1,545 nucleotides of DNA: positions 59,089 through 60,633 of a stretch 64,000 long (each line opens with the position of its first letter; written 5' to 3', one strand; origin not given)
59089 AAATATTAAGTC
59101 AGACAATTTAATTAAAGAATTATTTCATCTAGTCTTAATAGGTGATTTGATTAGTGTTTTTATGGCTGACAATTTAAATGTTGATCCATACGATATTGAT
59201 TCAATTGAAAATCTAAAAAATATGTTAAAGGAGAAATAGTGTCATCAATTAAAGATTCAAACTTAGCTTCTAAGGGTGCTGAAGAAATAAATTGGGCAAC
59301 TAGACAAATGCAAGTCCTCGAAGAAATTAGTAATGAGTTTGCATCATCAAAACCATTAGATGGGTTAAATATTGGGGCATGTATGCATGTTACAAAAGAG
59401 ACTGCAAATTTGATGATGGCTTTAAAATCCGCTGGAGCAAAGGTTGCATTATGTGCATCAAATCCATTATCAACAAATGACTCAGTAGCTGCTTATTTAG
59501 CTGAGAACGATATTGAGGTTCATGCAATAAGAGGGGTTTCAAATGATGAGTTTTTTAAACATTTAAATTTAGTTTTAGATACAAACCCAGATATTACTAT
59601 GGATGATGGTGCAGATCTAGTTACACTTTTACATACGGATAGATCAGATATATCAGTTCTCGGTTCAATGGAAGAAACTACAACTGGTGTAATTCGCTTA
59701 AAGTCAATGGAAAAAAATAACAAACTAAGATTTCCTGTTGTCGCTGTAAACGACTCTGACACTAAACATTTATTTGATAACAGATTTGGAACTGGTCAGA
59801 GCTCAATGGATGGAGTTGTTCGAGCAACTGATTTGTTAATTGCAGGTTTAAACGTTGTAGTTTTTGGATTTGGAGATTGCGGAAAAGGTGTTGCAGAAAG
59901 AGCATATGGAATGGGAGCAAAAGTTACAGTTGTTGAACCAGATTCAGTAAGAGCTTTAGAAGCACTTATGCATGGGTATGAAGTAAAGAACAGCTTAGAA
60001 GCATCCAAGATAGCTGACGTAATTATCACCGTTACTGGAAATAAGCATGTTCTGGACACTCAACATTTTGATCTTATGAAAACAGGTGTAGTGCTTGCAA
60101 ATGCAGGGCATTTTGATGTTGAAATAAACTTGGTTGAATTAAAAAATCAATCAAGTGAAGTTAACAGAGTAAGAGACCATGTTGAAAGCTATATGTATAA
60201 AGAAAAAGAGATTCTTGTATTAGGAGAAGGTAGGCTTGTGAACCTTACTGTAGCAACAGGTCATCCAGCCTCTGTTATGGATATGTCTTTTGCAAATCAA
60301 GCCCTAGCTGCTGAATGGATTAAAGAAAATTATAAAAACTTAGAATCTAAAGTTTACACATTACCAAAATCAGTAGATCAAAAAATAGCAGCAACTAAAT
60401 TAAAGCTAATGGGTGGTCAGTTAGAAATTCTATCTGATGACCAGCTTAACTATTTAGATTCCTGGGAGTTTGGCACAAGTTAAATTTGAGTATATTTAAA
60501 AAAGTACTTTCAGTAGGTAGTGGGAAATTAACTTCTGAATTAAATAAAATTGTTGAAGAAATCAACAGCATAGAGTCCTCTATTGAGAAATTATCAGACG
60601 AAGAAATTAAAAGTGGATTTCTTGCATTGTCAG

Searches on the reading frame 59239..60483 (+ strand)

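Call 19: search_protein_families(library=pfam, proteins=[window:59239-60483:+], max_evalue=0.00001)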
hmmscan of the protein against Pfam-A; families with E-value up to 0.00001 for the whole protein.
window:59239-60483:+ (414 aa): 4 families
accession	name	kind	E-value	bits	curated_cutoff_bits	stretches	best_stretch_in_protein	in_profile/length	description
PF05221.23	AdoHcyase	-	2.7e-56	191.3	25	2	140-407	180-286/299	S-adenosyl-L-homocysteine hydrolase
PF00670.27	AdoHcyase_NAD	-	7e-46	156.7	27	1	181-341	1-162/162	S-adenosyl-L-homocysteine hydrolase, NAD binding domain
PF02826.25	2-Hacid_dh_C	-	1.8e-10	40.9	25.1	1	201-290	34-127/178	D-isomer specific 2-hydroxyacid dehydrogenase, NAD binding domain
PF07991.19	KARI_N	-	1.4e-06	28.5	20.6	1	201-304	2-109/165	Acetohydroxy acid isomeroreductase, NADPH-binding domain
